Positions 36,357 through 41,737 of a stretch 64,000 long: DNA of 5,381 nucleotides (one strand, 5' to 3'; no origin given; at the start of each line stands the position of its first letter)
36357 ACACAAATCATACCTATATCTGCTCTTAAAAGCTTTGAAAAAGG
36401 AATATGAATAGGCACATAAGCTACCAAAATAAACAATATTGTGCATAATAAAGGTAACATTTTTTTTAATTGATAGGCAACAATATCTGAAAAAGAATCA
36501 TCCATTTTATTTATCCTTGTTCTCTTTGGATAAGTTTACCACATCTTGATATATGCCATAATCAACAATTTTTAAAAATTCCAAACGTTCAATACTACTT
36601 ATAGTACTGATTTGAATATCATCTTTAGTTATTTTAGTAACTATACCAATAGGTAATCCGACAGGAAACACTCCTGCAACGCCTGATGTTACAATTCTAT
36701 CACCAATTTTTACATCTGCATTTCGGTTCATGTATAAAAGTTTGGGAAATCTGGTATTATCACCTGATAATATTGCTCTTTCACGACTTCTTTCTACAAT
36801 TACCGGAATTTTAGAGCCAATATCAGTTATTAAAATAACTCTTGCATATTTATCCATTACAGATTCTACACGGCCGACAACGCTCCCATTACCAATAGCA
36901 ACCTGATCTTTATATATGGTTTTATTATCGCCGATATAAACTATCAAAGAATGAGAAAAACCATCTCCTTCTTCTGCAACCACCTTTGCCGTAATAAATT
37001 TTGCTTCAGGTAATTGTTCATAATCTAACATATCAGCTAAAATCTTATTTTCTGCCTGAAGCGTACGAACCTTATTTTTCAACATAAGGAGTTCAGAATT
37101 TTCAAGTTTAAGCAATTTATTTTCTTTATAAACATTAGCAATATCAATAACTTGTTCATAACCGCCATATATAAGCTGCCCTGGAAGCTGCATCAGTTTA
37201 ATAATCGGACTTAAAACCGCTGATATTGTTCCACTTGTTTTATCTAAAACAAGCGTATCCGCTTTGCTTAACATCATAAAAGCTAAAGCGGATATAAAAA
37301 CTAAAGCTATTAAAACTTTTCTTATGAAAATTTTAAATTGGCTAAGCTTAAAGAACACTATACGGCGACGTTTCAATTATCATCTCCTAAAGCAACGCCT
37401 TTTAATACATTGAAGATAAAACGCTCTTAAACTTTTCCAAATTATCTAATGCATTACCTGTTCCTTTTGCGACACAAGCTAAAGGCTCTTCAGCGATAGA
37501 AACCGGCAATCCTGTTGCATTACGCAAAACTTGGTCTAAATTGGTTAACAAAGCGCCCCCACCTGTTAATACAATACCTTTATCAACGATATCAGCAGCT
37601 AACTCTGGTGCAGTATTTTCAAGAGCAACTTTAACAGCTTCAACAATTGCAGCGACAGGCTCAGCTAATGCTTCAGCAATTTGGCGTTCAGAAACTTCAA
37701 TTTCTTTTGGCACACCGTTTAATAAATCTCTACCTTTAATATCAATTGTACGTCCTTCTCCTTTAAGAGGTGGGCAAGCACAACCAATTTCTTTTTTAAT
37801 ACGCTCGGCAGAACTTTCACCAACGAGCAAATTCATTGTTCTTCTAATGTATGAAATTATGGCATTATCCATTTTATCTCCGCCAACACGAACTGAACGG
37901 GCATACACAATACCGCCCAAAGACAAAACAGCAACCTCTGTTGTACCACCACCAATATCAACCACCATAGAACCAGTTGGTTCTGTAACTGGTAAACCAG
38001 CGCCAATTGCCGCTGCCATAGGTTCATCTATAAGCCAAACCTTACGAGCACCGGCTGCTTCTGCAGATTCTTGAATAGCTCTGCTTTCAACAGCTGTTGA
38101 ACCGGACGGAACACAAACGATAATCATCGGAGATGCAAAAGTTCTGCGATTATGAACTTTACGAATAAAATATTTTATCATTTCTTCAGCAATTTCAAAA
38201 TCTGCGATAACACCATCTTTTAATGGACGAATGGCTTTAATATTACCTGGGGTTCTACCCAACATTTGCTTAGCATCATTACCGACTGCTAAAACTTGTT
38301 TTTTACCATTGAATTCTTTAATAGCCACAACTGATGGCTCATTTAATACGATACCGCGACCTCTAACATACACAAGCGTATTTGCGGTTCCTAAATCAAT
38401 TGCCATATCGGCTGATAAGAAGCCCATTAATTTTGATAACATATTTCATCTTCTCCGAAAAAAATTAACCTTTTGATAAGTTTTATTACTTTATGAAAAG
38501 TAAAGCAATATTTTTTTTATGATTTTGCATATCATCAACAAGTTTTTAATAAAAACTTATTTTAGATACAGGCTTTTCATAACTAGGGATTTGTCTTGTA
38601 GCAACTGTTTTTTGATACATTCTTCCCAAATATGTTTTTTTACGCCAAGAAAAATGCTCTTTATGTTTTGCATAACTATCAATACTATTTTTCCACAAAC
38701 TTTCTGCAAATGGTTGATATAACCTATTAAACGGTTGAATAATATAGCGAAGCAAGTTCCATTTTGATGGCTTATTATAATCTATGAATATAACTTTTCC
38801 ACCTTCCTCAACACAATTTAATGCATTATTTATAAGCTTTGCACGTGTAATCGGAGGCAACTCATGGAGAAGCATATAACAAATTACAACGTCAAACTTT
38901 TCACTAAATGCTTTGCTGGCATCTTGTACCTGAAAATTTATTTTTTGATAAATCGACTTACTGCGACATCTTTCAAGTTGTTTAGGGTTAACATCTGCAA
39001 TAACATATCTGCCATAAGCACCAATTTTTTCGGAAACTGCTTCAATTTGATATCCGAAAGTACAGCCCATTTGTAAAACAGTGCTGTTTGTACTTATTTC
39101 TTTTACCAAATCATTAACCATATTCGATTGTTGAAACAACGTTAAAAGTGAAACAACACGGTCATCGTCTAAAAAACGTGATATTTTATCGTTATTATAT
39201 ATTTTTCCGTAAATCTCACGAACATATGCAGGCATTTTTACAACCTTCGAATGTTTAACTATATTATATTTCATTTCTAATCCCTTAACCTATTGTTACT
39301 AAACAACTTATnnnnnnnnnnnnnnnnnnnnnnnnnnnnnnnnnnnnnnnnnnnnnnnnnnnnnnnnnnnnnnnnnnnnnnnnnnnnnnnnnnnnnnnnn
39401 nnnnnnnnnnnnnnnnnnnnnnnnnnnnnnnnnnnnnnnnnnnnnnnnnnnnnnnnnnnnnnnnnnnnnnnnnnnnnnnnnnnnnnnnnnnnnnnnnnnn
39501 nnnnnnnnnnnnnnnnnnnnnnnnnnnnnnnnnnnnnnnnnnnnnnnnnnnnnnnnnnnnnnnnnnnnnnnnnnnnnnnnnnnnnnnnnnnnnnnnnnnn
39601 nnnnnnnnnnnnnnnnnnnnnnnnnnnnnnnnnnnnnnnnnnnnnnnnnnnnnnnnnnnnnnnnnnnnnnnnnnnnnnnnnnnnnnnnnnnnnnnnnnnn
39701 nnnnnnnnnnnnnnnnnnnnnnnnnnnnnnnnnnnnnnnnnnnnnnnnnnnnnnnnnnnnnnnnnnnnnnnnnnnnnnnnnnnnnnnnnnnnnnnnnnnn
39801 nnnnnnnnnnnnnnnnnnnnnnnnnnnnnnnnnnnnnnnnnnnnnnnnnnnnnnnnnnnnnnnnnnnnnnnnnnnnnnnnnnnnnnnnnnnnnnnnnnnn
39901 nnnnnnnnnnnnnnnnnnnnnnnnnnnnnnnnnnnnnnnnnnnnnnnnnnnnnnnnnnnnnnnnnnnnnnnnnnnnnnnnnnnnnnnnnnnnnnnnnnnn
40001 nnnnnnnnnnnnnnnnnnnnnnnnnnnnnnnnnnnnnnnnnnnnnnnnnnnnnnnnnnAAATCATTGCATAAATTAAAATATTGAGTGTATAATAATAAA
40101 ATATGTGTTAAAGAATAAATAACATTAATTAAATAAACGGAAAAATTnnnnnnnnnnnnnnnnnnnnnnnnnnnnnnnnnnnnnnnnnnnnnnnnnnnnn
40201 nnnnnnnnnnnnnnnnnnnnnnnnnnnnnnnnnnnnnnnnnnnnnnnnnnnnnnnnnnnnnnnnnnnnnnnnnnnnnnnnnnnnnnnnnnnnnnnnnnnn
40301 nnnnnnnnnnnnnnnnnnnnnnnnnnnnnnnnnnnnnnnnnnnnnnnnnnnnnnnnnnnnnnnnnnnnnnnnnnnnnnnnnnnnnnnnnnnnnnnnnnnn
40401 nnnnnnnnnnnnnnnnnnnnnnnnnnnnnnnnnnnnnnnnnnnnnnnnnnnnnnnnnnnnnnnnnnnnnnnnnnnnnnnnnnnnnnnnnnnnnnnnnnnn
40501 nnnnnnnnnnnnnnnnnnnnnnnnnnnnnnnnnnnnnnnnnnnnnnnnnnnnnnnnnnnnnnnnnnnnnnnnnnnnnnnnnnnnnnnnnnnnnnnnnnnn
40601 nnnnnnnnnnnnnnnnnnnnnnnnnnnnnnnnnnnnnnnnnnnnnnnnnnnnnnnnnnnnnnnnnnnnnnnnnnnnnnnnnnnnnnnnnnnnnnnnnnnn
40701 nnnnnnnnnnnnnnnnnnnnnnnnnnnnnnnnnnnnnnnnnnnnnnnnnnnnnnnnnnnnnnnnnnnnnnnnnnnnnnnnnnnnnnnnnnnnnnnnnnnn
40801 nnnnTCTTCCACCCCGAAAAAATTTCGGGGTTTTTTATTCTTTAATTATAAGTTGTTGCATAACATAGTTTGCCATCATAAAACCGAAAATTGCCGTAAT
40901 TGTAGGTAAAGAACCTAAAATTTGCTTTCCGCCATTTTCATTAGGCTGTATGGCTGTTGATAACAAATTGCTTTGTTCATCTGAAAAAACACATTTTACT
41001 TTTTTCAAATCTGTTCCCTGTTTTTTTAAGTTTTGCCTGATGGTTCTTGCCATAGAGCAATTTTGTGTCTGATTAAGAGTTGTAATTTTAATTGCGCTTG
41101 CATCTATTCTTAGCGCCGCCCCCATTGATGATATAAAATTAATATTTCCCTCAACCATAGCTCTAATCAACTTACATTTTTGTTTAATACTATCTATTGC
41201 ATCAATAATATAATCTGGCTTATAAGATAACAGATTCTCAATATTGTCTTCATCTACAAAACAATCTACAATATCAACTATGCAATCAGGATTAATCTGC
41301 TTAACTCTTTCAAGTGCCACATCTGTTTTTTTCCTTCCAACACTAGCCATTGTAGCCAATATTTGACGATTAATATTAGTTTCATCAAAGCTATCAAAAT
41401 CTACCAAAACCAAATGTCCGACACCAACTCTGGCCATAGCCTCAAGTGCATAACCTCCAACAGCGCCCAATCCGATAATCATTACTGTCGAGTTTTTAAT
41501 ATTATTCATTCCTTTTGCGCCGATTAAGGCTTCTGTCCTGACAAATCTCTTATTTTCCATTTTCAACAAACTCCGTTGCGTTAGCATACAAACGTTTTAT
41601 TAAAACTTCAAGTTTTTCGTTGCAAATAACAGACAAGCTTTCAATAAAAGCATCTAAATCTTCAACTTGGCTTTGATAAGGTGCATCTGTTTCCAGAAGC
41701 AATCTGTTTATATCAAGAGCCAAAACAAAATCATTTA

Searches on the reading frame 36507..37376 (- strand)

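Call 52: search_protein_families(library=pfam, proteins=[window:36507-37376:-], max_evalue=0.00001)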
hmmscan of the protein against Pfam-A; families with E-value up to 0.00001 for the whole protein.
window:36507-37376:- (289 aa): 1 family
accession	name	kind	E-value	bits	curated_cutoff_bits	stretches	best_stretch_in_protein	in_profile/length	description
PF04085.20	MreC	-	2.4e-31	108.9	28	1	132-260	1-135/147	Rod shape-determining protein MreC, barrel core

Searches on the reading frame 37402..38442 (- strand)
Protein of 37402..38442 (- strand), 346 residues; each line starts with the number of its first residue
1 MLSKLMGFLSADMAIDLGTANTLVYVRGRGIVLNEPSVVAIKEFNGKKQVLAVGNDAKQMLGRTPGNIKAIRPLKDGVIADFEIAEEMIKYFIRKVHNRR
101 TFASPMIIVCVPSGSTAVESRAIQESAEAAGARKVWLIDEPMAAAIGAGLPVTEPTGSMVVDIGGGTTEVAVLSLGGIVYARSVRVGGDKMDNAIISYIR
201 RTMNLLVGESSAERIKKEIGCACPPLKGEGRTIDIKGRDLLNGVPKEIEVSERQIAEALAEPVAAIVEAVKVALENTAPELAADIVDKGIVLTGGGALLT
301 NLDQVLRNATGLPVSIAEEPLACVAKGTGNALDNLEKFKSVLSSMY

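Call 52: search_protein_families(library=pfam, proteins=[window:37402-38442:-], max_evalue=0.00001)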
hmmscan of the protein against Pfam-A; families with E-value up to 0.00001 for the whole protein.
window:37402-38442:- (346 aa): 5 families
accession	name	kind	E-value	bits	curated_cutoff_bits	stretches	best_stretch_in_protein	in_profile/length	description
PF06723.19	MreB_Mbl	-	5e-150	499.3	27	1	11-339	2-326/327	MreB/Mbl protein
PF14450.12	FtsA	-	2.5e-16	60.6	31.8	1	159-319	1-112/127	Cell division protein FtsA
PF00022.25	Actin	-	8e-14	51.5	27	1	36-202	31-190/410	Actin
PF00012.26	HSP70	-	2.7e-13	49.5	20.6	1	107-328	136-368/599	Hsp70 protein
PF11104.14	PilM_2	-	3.8e-10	39.7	27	0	158-198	182-222/340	Type IV pilus assembly protein PilM;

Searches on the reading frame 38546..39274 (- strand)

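Call 52: search_protein_families(library=pfam, proteins=[window:38546-39274:-], max_evalue=0.00001)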
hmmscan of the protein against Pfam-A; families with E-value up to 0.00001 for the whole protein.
window:38546-39274:- (242 aa): 5 families
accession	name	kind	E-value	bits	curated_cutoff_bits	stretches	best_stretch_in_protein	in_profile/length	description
PF13649.12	Methyltransf_25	-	2.8e-11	44.4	27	1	66-159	1-97/97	Methyltransferase domain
PF08241.18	Methyltransf_11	-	6.3e-10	40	21.2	1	67-163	1-95/95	Methyltransferase domain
PF13489.12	Methyltransf_23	-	1.3e-08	35.2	27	1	54-221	14-155/164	Methyltransferase domain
PF08242.18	Methyltransf_12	-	1.5e-08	35.7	30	1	67-160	1-97/98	Methyltransferase domain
PF13847.12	Methyltransf_31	-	6.6e-08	32.8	27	1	61-170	2-114/145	Methyltransferase domain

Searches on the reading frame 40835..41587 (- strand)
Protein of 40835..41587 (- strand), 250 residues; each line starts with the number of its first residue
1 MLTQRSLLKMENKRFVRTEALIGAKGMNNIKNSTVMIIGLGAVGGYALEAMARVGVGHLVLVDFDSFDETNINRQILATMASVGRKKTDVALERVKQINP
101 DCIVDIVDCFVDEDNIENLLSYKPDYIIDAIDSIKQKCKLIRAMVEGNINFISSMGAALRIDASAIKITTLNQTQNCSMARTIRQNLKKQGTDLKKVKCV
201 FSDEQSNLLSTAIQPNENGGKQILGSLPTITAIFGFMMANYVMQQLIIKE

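Call 52: search_protein_families(library=pfam, proteins=[window:40835-41587:-], max_evalue=0.00001)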
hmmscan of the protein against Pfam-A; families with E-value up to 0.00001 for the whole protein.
window:40835-41587:- (250 aa): 1 family
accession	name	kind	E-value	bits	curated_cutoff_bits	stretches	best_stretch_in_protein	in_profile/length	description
PF00899.27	ThiF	-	7.8e-41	140.2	28.1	1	21-246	9-202/238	ThiF family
